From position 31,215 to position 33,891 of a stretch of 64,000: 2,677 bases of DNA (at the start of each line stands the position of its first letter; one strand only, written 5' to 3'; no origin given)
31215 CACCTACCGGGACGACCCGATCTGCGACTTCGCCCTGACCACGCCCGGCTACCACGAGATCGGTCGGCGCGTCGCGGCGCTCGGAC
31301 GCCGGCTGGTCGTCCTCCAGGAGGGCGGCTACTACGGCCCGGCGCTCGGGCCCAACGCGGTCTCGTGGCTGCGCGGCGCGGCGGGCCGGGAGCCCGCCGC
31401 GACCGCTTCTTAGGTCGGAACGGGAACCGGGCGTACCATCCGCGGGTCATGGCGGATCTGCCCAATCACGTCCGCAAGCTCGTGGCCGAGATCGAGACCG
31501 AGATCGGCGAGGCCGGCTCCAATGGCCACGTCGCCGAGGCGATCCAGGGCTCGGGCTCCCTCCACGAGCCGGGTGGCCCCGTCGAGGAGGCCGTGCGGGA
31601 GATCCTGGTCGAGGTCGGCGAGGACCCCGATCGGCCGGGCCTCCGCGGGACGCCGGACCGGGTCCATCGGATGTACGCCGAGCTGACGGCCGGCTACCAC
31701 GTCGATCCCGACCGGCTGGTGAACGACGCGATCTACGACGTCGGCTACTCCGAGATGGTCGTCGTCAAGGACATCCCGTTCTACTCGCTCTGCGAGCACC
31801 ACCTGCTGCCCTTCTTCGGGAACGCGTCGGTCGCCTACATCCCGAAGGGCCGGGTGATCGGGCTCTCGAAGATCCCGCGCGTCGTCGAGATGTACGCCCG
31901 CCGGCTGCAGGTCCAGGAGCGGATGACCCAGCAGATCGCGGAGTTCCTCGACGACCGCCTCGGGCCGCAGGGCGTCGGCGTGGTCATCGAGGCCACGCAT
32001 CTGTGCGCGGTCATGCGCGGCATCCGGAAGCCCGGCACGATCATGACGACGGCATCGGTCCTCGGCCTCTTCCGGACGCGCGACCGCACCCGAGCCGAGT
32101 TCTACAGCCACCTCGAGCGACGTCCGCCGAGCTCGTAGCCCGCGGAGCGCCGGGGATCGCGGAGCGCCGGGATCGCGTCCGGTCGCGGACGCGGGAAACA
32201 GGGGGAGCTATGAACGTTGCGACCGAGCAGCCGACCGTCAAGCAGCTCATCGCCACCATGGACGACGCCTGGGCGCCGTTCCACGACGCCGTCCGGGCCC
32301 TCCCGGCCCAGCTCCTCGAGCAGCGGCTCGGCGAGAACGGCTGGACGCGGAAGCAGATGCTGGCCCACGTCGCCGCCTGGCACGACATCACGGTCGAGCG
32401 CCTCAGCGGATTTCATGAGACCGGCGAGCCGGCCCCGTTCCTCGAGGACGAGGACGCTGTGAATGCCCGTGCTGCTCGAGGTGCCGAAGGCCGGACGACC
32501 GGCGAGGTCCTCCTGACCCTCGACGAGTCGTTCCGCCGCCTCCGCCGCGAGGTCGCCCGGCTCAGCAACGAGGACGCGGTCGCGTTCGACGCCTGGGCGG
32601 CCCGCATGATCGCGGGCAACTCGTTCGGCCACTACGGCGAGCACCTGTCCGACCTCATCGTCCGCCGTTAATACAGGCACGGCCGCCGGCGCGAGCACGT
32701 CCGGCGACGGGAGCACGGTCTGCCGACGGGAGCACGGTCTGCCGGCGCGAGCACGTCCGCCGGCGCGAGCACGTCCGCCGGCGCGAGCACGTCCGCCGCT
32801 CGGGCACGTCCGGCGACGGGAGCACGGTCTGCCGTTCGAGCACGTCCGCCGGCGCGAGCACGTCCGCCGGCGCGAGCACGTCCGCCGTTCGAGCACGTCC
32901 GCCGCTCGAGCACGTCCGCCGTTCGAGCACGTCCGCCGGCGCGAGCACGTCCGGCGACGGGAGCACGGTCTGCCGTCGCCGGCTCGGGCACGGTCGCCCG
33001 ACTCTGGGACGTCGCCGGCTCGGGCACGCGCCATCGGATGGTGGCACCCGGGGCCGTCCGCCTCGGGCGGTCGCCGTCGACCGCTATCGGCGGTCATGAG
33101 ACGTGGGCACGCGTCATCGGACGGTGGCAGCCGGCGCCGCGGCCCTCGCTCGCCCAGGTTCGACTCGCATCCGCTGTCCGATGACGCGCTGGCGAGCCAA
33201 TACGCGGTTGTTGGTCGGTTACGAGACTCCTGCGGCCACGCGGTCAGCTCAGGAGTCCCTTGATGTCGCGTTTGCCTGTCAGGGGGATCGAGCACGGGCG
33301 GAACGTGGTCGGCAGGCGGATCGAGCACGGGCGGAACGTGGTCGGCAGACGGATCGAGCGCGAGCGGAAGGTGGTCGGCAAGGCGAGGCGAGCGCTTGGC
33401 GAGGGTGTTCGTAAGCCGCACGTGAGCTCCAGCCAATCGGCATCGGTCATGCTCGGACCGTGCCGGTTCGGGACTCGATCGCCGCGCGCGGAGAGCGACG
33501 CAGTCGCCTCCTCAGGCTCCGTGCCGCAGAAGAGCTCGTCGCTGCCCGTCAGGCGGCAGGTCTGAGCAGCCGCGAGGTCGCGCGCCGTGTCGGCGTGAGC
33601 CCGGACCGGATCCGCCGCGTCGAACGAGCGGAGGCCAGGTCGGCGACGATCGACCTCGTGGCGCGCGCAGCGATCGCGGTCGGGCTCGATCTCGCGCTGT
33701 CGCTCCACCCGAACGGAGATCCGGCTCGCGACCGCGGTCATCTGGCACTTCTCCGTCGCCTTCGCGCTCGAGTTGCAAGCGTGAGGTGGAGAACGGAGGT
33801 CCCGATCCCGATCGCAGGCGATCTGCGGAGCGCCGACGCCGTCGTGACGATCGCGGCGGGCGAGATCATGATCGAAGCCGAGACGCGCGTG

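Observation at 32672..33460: ~800-bp non-coding region packed with three different repeat families between a ClbS-like gene and an XRE regulator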

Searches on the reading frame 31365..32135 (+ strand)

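Call 12: search_protein_families(library=pfam, proteins=[window:31365-32135:+], max_evalue=0.01)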
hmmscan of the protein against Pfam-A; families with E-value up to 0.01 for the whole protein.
window:31365-32135:+ (257 aa): 1 family
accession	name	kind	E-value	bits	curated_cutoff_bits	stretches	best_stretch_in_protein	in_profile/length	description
PF01227.27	GTP_cyclohydroI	-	7.3e-74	247.5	27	1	74-250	2-178/179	GTP cyclohydrolase I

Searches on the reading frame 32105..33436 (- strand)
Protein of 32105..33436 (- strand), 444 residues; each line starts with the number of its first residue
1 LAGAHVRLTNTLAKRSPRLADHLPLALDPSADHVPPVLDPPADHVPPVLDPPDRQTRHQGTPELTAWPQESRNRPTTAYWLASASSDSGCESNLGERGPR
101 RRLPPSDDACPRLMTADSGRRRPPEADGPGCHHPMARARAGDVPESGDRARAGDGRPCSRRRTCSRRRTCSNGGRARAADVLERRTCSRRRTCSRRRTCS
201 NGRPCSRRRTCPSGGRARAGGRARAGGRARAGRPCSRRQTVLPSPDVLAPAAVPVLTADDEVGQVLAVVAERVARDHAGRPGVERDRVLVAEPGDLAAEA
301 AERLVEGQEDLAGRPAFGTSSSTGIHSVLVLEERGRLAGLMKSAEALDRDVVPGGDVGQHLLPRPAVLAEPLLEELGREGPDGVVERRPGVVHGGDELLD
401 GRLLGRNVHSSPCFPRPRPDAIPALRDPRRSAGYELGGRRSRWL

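Call 12: search_protein_families(library=pfam, proteins=[window:32105-33436:-], max_evalue=0.01)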
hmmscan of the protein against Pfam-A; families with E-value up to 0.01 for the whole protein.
window:32105-33436:- (444 aa): 0 families

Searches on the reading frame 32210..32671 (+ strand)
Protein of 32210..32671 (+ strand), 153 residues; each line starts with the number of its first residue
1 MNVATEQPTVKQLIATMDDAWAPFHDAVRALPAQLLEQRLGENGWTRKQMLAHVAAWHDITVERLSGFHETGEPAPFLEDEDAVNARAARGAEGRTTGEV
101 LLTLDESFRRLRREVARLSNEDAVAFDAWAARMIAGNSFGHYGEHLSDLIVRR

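Call 12: search_protein_families(library=pfam, proteins=[window:32210-32668:+], max_evalue=0.01)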
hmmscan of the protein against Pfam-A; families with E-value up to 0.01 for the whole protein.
window:32210-32668:+ (153 aa): 4 families
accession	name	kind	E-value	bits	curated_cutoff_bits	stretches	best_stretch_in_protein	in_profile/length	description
PF12867.12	DinB_2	-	4.3e-09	37.3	24.8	1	18-145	3-120/128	DinB superfamily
PF11716.13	MDMPI_N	-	3.3e-06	28.3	24.2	1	19-124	3-109/140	Mycothiol maleylpyruvate isomerase N-terminal domain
PF08020.16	DUF1706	-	4.6e-06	27.1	24.2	1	10-147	7-159/166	Protein of unknown function (DUF1706)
PF05163.17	DinB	-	0.0022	18.4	23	1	22-81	17-74/165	DinB family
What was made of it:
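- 32210..32671 (+): Left flank: DinB_2/DUF1706 (ClbS-like) gene, 153 aa. Its stop codon lies 3-6 nt before the first repeat unit. Pfam DinB_2 4.3e-9 and DUF1706 4.6e-6 (call 12).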

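Call 15: find_encoding_contigs(protein=window:32210-32671:+, flank=6000, max_places=10)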
Protein window:32210-32671:+ (153 aa): 3 contigs read that carry it; 2 places shown.
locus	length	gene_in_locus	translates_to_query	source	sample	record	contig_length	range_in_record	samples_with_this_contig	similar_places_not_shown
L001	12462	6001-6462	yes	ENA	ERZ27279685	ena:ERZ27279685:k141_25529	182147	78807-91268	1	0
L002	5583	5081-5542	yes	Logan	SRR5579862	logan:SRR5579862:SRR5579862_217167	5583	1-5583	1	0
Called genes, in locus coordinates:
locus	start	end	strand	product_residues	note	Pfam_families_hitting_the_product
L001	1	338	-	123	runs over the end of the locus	PF00085:Thioredoxin, PF00578:AhpC-TSA (weak), PF08534:Redoxin (weak), PF13098:Thioredoxin_2, PF13905:Thioredoxin_8 (weak)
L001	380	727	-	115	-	PF12840:HTH_20, PF25212:HVO_A0114 (faint), PF01022:HTH_5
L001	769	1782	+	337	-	PF00291:PALP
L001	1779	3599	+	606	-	-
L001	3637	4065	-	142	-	PF06262:Zincin_1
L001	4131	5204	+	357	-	PF00850:Hist_deacetyl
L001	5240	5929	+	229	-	PF01227:GTP_cyclohydroI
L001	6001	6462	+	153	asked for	PF08020:DUF1706 (weak), PF11716:MDMPI_N (weak), PF12867:DinB_2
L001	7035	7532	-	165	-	-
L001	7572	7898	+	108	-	-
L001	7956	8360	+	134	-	PF02310:B12-binding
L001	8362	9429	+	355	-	PF03308:MeaB, PF00009:GTP_EFTU (faint), PF02492:cobW, PF03029:ATP_bind_1 (weak)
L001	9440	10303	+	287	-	PF02737:3HCDH_N, PF00725:3HCDH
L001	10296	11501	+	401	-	PF02771:Acyl-CoA_dh_N, PF02770:Acyl-CoA_dh_M, PF00441:Acyl-CoA_dh_1, PF22924:ACOX_C_alpha1 (weak), PF08028:Acyl-CoA_dh_2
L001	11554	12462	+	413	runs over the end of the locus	PF00108:Thiolase_N, PF02803:Thiolase_C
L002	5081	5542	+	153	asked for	PF08020:DUF1706 (weak), PF11716:MDMPI_N (weak), PF12867:DinB_2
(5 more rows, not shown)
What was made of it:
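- Checked: Gaps between the called neighbouring genes are 2-72 bp (call 15).
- The source is a MEGAHIT-style k141 metagenome contig (call 15).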

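Call 19: find_homologous_proteins(query=window:32210-32668:+)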
Query window:32210-32668:+ (153 aa): 253 proteins with E <= 0.001 among 609 candidates; the best 120 are listed.
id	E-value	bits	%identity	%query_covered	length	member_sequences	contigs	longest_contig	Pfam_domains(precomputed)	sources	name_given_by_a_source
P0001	6.2e-96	336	100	100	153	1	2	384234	PF12867.13,PF08020.17,PF11716.14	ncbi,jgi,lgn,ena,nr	ncbi:MAG TPA: DinB family protein [Candidatus Limnocylindrales bacterium]|nr:DinB family protein [Ca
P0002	4.4e-65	236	70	97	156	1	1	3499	PF12867.13,PF08020.17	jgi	jgi:uncharacterized damage-inducible protein DinB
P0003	6.0e-65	236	70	97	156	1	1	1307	PF12867.13,PF08020.17,PF11716.14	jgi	jgi:hypothetical protein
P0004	1.5e-64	234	71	97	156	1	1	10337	PF12867.13,PF08020.17,PF05163.18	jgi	jgi:hypothetical protein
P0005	3.0e-62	227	67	99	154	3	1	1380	PF12867.13,PF08020.17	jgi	jgi:DinB family protein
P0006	3.9e-62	227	68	99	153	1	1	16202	PF12867.13,PF08020.17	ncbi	-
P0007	1.1e-61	225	68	99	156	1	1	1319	PF12867.13,PF08020.17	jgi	jgi:hypothetical protein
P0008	5.2e-61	223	68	99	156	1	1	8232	PF12867.13,PF08020.17,PF11716.14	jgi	jgi:hypothetical protein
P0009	1.3e-60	222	68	97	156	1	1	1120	PF12867.13,PF08020.17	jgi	jgi:DinB superfamily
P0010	1.8e-60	221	66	100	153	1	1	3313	PF12867.13,PF08020.17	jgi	jgi:hypothetical protein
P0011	4.0e-60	220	66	97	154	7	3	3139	PF12867.13,PF08020.17,PF11716.14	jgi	jgi:uncharacterized damage-inducible protein DinB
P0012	5.2e-60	220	66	97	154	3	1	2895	PF12867.13,PF08020.17,PF05163.18,PF11716.14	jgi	jgi:hypothetical protein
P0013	6.0e-60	219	66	97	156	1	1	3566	PF12867.13,PF08020.17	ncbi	-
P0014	6.4e-60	219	65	97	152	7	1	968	PF12867.13,PF08020.17,PF11716.14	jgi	jgi:hypothetical protein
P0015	6.5e-60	219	67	97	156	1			PF12867.13,PF08020.17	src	-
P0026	6.4e-58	213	66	97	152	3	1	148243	PF12867.13,PF08020.17,PF11716.14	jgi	-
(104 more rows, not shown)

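Call 20: find_encoding_contigs(protein=P0006, flank=5000, max_places=3)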
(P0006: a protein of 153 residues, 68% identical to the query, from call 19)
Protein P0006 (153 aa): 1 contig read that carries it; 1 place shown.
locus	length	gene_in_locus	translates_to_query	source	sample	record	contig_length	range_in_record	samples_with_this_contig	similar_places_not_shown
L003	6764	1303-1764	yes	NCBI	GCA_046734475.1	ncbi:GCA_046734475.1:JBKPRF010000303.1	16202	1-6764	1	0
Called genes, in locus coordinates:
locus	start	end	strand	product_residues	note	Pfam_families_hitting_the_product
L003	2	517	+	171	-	?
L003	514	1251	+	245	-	PF01227:GTP_cyclohydroI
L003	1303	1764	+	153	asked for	PF08020:DUF1706, PF12867:DinB_2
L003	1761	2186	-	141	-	-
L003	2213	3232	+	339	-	PF08100:Dimerisation, PF25213:HVO_A0261_N (weak), PF00891:Methyltransf_2, PF08242:Methyltransf_12 (faint)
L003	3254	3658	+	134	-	PF02310:B12-binding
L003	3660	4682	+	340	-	PF03308:MeaB, PF00009:GTP_EFTU (weak), PF02492:cobW, PF13555:AAA_29 (faint)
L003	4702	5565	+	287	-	PF02737:3HCDH_N, PF00725:3HCDH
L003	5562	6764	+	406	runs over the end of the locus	PF02771:Acyl-CoA_dh_N, PF02770:Acyl-CoA_dh_M, PF00441:Acyl-CoA_dh_1, PF08028:Acyl-CoA_dh_2, PF22924:ACOX_C_alpha1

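Call 21: find_encoding_contigs(protein=P0004, flank=5000, max_places=3)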
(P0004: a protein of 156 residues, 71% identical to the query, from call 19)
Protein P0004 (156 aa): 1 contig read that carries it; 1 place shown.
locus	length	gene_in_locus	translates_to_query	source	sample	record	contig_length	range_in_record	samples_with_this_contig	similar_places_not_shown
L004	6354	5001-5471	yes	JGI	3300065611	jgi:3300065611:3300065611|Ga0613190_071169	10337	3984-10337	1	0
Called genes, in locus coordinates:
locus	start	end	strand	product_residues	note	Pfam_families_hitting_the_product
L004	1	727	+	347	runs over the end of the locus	PF00291:PALP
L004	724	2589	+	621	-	-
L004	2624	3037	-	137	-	PF06262:Zincin_1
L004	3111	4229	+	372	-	PF00850:Hist_deacetyl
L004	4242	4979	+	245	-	PF01227:GTP_cyclohydroI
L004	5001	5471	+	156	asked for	PF05163:DinB (weak), PF08020:DUF1706 (weak), PF12867:DinB_2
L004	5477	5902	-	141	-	-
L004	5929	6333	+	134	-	PF02310:B12-binding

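Call 22: find_encoding_contigs(protein=P0026, flank=5000, max_places=3)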
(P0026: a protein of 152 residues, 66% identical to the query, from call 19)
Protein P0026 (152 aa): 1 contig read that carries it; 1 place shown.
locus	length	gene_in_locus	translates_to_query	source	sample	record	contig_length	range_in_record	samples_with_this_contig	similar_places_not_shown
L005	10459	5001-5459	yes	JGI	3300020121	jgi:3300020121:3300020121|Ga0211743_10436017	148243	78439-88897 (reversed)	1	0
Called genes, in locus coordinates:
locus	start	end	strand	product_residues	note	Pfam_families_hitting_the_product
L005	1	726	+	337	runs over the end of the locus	PF00291:PALP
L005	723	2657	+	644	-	-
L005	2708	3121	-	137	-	PF06262:Zincin_1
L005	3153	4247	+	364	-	PF00850:Hist_deacetyl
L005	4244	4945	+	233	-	PF01227:GTP_cyclohydroI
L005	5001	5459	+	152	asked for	PF08020:DUF1706 (faint), PF11716:MDMPI_N (weak), PF12867:DinB_2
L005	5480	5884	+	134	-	PF02310:B12-binding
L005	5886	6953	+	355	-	PF03308:MeaB, PF00009:GTP_EFTU (faint), PF02492:cobW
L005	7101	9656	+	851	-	PF19078:Big_12 (faint), PF17996:CE2_N (faint), PF13205:Big_5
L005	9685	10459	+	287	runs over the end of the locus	PF02737:3HCDH_N, PF00725:3HCDH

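Call 44: find_encoding_contigs(protein=P0002, flank=4000, max_places=3)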
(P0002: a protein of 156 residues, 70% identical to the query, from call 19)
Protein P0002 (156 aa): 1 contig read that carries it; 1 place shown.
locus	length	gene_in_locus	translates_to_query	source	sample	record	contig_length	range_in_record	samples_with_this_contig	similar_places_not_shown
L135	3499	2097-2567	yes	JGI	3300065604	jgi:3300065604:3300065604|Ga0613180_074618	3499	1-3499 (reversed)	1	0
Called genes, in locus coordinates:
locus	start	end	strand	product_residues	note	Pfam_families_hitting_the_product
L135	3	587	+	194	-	?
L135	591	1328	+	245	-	-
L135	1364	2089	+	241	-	PF01227:GTP_cyclohydroI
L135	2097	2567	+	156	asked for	PF08020:DUF1706 (weak), PF12867:DinB_2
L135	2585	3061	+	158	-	-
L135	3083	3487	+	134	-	PF02310:B12-binding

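Call 53: search_protein_families(library=ncbifam, proteins=[window:32210-32668:+], max_evalue=0.1)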
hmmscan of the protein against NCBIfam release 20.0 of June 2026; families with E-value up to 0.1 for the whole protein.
window:32210-32668:+ (153 aa): 2 families
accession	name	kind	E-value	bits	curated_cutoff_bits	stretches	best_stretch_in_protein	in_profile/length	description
TIGR03083.1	TIGR03083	domain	0.00016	22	50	1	18-137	3-110/202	maleylpyruvate isomerase family mycothiol-dependent enzyme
NF009807.1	PRK13291.1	equivalog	0.00032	20.5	160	1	6-64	15-73/172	YfiT family bacillithiol transferase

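Call 67: find_encoding_contigs(protein=P0243, flank=5000, max_places=5)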
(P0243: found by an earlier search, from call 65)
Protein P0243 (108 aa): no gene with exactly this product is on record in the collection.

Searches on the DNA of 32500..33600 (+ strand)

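Call 50: search_rna_families(source=window, start=32500, end=33600, threshold=evalue, max_evalue=10)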
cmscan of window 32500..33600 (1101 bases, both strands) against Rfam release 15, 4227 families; matches with E-value up to 10: 3.
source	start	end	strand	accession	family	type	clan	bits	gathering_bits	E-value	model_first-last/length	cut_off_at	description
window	32810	32870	-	RF03425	mir-1292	Gene; miRNA;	-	20.3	90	1.6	1-66/66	no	mir-1292 microRNA precursor family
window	32701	32763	-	RF03425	mir-1292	Gene; miRNA;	-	19.4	90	2.6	1-66/66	no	mir-1292 microRNA precursor family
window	32550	32623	+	RF03536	Flavi_TBFV_xrRNA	Cis-reg;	-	14.2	46.5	8.8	1-89/89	no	Tick-borne Flavivirus exoribonuclease-resistant RNA element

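Call 73: search_dna_similar(query=window:32672-33460:+, collection=plasmids, mode=distant, max_evalue=0.001, max_rows=10)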
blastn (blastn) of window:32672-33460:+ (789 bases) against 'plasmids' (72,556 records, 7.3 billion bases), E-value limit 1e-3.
Records with a match: 2; places in all: 5; records where one place covers at least 80% of the query: 0.
Best place of each record, by identity: 60-80% 2.
By first word of the organism name: Burkholderia 1; Nonomuraea 1.
By predicted mobility (MOB-suite, as given by PLSDB): non-mobilizable 2.
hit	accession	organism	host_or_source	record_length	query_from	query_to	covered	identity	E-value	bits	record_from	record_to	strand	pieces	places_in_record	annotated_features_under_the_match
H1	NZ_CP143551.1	Burkholderia multivorans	Homo sapiens,bronchoalveolar lavage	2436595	82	283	26%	67.8%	1e-5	59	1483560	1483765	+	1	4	none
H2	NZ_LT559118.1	Nonomuraea gerenzanensis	-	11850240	12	101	11%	75.6%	4e-4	55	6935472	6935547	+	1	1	none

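Call 74: get_annotated_region(hit=H1, flank=1500)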
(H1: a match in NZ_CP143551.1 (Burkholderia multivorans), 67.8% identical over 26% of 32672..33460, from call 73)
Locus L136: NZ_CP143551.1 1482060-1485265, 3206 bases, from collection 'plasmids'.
description: Burkholderia multivorans strain 2023CK-01339 plasmid unnamed1, complete sequence
organism: Burkholderia multivorans (NCBI taxid 87883)
taxonomy: Bacteria; Pseudomonadota; Betaproteobacteria; Burkholderiales; Burkholderiaceae; Burkholderia; Burkholderia multivorans
host: -; source: Homo sapiens,bronchoalveolar lavage; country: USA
typing (MOB-suite, as given by PLSDB): non-mobilizable
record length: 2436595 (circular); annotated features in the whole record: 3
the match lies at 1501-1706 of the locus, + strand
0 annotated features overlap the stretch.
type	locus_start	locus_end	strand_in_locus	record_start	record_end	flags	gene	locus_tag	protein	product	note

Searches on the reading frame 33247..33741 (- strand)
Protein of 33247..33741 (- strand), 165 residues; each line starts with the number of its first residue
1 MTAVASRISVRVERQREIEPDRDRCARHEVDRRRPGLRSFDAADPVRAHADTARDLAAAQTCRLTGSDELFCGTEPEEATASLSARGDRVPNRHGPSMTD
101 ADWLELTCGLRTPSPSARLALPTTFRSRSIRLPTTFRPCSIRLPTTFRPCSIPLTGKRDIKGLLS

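Call 65: list_cluster_members(proteins=[P0001, window:33247-33741:-, window:33781-34104:+])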
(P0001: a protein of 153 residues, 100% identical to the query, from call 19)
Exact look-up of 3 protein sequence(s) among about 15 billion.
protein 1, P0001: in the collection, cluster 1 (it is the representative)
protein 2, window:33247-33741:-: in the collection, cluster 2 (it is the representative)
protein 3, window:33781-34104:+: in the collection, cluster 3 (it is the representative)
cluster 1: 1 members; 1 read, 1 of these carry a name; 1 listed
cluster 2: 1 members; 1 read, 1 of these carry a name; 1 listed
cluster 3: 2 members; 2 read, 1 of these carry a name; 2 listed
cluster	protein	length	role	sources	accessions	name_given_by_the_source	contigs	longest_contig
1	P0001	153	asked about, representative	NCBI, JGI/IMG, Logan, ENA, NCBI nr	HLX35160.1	MAG TPA: DinB family protein [Candidatus Limnocylindrales bacterium] | DinB family protein [Candidatus Limnocylindrales bacterium]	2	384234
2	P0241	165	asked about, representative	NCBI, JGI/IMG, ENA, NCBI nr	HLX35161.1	MAG TPA: hypothetical protein VKR30_07955 [Candidatus Limnocylindrales bacterium] | hypothetical protein [Candidatus Limnocylindrales bacterium]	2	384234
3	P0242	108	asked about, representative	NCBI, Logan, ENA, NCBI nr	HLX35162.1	MAG TPA: hypothetical protein VKR30_07960 [Candidatus Limnocylindrales bacterium] | hypothetical protein [Candidatus Limnocylindrales bacterium]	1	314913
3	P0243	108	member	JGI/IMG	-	-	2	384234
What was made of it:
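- The proteins on both sides are recorded together on contigs of 182, 315 and 384 kb, so several assemblies run through the interval (calls 15, 65).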
